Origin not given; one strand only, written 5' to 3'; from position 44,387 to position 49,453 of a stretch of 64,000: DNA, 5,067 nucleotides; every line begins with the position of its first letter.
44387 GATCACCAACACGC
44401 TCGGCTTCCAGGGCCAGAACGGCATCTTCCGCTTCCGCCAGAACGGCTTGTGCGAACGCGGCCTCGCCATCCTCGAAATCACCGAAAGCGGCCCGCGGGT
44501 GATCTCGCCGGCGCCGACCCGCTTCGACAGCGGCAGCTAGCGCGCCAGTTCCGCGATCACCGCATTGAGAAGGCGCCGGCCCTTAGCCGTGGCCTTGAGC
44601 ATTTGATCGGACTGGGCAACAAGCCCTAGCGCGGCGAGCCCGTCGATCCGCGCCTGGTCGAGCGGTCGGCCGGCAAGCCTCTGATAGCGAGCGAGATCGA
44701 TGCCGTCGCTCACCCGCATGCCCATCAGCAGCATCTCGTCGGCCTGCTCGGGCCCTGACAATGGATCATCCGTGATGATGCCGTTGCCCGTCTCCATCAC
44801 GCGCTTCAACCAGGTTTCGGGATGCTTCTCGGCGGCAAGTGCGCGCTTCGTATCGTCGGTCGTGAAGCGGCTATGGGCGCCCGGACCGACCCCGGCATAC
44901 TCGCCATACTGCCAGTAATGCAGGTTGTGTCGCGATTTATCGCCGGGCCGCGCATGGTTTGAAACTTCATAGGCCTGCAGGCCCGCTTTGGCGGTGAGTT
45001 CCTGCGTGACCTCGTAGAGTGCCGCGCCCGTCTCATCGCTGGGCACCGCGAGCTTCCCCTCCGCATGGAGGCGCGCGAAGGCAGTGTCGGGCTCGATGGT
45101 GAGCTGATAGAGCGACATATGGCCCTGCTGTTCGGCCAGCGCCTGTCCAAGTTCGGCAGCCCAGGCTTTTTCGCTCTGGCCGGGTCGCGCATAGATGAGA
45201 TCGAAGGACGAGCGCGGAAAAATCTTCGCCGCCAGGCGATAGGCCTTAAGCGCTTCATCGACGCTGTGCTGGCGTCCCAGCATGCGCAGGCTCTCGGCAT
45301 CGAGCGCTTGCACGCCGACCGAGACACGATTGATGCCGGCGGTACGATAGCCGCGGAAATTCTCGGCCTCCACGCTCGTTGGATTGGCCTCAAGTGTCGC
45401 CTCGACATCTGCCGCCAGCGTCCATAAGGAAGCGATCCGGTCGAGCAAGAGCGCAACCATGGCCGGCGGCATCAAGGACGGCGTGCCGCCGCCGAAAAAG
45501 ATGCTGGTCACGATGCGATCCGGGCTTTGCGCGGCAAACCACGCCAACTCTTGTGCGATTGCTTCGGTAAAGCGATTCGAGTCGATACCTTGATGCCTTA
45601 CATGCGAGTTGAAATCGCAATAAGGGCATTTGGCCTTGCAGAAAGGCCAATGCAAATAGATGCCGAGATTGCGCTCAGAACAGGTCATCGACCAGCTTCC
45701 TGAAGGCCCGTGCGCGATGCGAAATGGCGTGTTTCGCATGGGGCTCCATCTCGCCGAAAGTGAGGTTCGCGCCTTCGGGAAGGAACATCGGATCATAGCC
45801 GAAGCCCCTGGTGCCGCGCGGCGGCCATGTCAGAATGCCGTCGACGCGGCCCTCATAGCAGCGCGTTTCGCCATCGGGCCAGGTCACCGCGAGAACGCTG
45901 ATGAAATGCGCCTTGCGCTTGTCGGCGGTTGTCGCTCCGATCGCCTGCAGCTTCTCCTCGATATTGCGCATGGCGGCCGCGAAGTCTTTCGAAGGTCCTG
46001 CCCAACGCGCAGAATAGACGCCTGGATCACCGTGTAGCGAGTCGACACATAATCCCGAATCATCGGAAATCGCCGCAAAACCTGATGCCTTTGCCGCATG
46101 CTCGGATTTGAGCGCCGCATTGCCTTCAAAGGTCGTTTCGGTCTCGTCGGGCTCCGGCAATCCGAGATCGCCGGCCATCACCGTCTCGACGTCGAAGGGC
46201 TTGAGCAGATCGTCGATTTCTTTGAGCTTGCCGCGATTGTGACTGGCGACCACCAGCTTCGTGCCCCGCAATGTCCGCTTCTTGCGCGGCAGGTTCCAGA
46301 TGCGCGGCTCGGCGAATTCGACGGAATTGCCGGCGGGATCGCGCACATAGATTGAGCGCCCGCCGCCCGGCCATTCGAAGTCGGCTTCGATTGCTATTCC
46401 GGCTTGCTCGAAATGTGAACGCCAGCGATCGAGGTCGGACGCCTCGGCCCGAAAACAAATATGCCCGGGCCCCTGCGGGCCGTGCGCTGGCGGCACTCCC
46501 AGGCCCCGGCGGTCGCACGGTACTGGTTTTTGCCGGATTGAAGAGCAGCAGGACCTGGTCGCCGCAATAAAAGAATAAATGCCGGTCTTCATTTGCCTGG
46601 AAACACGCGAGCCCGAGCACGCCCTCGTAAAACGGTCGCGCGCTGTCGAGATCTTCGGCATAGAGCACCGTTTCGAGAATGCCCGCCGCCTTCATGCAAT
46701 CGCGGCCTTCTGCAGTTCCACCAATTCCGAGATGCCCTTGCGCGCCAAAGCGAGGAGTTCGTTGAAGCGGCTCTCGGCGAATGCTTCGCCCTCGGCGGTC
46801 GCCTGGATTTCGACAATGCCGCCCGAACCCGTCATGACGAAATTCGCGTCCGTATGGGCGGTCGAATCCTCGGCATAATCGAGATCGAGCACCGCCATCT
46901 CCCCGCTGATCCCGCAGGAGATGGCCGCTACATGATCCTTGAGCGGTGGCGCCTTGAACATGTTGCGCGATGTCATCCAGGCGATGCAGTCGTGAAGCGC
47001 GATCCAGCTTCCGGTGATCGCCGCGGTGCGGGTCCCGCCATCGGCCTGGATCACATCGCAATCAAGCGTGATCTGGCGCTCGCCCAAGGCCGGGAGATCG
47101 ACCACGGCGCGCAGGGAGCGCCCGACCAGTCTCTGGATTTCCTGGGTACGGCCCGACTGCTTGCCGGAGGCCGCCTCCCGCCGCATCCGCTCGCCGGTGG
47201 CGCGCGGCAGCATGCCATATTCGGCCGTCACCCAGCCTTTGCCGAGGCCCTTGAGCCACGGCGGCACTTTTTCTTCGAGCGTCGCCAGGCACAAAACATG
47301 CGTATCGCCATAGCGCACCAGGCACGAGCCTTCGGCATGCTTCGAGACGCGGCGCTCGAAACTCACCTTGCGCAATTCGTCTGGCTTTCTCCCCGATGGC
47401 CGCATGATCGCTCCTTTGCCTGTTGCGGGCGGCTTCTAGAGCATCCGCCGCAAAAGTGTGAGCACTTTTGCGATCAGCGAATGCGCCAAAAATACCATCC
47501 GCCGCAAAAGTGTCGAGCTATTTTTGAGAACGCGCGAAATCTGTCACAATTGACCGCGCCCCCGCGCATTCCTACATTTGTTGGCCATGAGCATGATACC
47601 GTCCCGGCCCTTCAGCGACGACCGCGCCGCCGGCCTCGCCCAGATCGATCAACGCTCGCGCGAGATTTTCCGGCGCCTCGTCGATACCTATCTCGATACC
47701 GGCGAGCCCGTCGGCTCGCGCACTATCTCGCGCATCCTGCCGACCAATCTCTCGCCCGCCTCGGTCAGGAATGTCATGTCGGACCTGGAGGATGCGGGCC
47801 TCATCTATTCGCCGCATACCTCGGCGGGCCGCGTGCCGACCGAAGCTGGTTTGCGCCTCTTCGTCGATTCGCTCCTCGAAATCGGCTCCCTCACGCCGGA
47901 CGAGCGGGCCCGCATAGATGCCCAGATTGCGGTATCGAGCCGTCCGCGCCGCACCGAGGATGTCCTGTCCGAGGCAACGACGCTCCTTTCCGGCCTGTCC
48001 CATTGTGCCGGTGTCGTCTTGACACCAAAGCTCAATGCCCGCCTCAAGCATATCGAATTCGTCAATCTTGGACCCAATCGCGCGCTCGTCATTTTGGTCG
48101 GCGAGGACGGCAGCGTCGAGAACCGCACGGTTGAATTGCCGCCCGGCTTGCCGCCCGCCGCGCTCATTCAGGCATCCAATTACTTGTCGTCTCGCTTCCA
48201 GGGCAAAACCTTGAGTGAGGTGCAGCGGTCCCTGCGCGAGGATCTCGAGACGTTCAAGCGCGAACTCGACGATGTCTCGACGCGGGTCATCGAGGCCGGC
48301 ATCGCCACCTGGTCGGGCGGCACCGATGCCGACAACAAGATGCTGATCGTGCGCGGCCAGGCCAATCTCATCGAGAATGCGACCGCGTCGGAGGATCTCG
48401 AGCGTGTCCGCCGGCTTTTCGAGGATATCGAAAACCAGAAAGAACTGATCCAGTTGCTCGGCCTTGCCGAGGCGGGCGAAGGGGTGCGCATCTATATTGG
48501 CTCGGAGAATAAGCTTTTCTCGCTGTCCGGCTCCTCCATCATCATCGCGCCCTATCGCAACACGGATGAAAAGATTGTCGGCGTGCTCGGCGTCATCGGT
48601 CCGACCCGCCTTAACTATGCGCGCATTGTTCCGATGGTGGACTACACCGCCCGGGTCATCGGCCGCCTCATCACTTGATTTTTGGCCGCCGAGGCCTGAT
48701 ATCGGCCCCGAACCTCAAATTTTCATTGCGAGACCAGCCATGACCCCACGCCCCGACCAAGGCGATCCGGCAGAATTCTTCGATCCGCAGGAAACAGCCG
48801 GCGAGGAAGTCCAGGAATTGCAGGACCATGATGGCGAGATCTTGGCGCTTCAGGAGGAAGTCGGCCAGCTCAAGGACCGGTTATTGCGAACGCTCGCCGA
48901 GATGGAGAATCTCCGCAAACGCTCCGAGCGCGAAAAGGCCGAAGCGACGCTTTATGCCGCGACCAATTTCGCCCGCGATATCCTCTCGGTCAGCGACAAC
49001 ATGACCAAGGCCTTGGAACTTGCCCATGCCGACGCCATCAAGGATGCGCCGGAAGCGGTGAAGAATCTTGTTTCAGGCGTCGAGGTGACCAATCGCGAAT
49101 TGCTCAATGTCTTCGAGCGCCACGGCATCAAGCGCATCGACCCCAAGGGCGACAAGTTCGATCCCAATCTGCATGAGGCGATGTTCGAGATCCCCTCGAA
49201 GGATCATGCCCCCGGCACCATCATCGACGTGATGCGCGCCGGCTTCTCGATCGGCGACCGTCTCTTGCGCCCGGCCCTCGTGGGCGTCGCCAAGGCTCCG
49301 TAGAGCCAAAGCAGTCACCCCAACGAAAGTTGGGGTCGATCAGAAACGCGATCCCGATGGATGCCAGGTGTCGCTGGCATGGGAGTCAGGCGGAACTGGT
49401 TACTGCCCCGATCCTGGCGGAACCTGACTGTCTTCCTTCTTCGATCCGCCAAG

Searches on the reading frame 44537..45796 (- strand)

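Call 41: search_protein_families(library=ncbifam, max_evalue=1e-20, proteins=[window:44537-45796:-])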
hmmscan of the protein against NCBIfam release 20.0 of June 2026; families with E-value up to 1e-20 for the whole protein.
window:44537-45796:- (419 aa): 10 families
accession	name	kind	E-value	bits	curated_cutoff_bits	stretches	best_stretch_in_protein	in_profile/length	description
NF005133.0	PRK06582.1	equivalog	1.6e-111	373.1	597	1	37-415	5-386/390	coproporphyrinogen III oxidase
TIGR00539.1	hemN_rel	equivalog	2.7e-78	263.6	205.4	1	46-390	3-339/361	radical SAM family heme chaperone HemW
TIGR04107.1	rSAM_HutW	equivalog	2.7e-44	151.7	400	1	42-371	38-366/419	heme anaerobic degradation radical SAM methyltransferase ChuW/HutW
NF006067.1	PRK08208.1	equivalog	1.1e-41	143.2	380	1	40-413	32-410/427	STM4012 family radical SAM protein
NF004567.0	PRK05904.1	equivalog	6.5e-32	111.1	355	1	46-370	9-312/353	coproporphyrinogen III oxidase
TIGR03994.1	rSAM_HemZ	equivalog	6.7e-32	111.1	321.4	1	41-276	82-318/401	coproporphyrinogen dehydrogenase HemZ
TIGR00538.1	hemN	equivalog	3.4e-30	105.2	324.95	1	41-286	47-293/454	oxygen-independent coproporphyrinogen III oxidase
NF006385.0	PRK08629.1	equivalog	4.5e-27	94.9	355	1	40-410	49-406/439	coproporphyrinogen III oxidase family protein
NF006061.0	PRK08207.1-4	equivalog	8.5e-22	77.6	702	1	42-277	172-411/501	coproporphyrinogen III oxidase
NF006064.0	PRK08207.2-2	equivalog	1.3e-21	77.1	504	1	40-266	141-372/465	coproporphyrinogen III oxidase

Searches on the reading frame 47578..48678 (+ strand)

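Call 41: search_protein_families(library=ncbifam, max_evalue=1e-20, proteins=[window:47578-48678:+])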
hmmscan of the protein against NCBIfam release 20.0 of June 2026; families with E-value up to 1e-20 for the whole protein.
window:47578-48678:+ (366 aa): 1 family
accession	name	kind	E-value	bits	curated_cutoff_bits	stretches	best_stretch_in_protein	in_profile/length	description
TIGR00331.1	hrcA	equivalog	2.5e-96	323.2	197.2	1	24-364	1-337/338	heat-inducible transcriptional repressor HrcA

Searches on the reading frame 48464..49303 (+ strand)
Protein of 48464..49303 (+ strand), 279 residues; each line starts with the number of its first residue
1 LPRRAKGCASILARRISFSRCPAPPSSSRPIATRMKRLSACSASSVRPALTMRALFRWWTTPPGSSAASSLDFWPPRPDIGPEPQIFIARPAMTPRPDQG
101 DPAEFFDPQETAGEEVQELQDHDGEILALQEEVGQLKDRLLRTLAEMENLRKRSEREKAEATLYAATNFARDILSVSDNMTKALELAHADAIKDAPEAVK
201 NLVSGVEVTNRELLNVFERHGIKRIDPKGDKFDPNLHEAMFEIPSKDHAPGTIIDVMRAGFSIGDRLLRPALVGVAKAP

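Call 41: search_protein_families(library=ncbifam, max_evalue=1e-20, proteins=[window:48464-49303:+])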
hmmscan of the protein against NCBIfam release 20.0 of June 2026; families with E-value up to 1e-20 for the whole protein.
window:48464-49303:+ (279 aa): 21 families
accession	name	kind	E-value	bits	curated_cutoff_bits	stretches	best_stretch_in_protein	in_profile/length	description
NF010739.0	PRK14141.1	equivalog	6.8e-64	215.3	192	1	108-278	24-194/211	nucleotide exchange factor GrpE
NF010752.0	PRK14155.1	equivalog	2.9e-49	167.3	194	1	109-276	5-170/208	nucleotide exchange factor GrpE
NF010737.0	PRK14139.1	equivalog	3.4e-41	141.2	164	1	112-277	30-186/188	nucleotide exchange factor GrpE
NF010758.0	PRK14161.1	equivalog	7.2e-41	139.8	206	1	119-278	21-177/178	nucleotide exchange factor GrpE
NF010748.0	PRK14150.1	equivalog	1.3e-40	139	152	1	101-278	28-197/198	nucleotide exchange factor GrpE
NF010738.0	PRK14140.1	equivalog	1.5e-37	129.2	137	1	112-276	32-190/191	nucleotide exchange factor GrpE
NF010749.0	PRK14151.1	equivalog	1e-36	126.3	231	1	109-279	12-177/188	nucleotide exchange factor GrpE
NF010750.0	PRK14153.1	equivalog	5e-34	117.5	194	1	116-279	32-189/194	nucleotide exchange factor GrpE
NF010756.0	PRK14159.1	equivalog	6.1e-34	117.5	171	1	114-277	22-176/176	nucleotide exchange factor GrpE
NF010759.0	PRK14162.1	equivalog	1.1e-33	116.6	176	1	108-276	30-193/194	nucleotide exchange factor GrpE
NF010747.0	PRK14149.1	equivalog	1.2e-33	116.3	176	1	109-278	27-190/191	nucleotide exchange factor GrpE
NF010746.0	PRK14148.1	equivalog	9.2e-31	107.1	212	1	123-277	46-194/195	nucleotide exchange factor GrpE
NF010755.0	PRK14158.1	equivalog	5.3e-28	97.8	200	1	113-279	36-196/198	nucleotide exchange factor GrpE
NF010751.0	PRK14154.1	equivalog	4.1e-26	91.9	266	1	100-276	36-207/208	nucleotide exchange factor GrpE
NF010745.0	PRK14147.1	equivalog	2.1e-25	89.5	184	1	113-277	14-170/172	nucleotide exchange factor GrpE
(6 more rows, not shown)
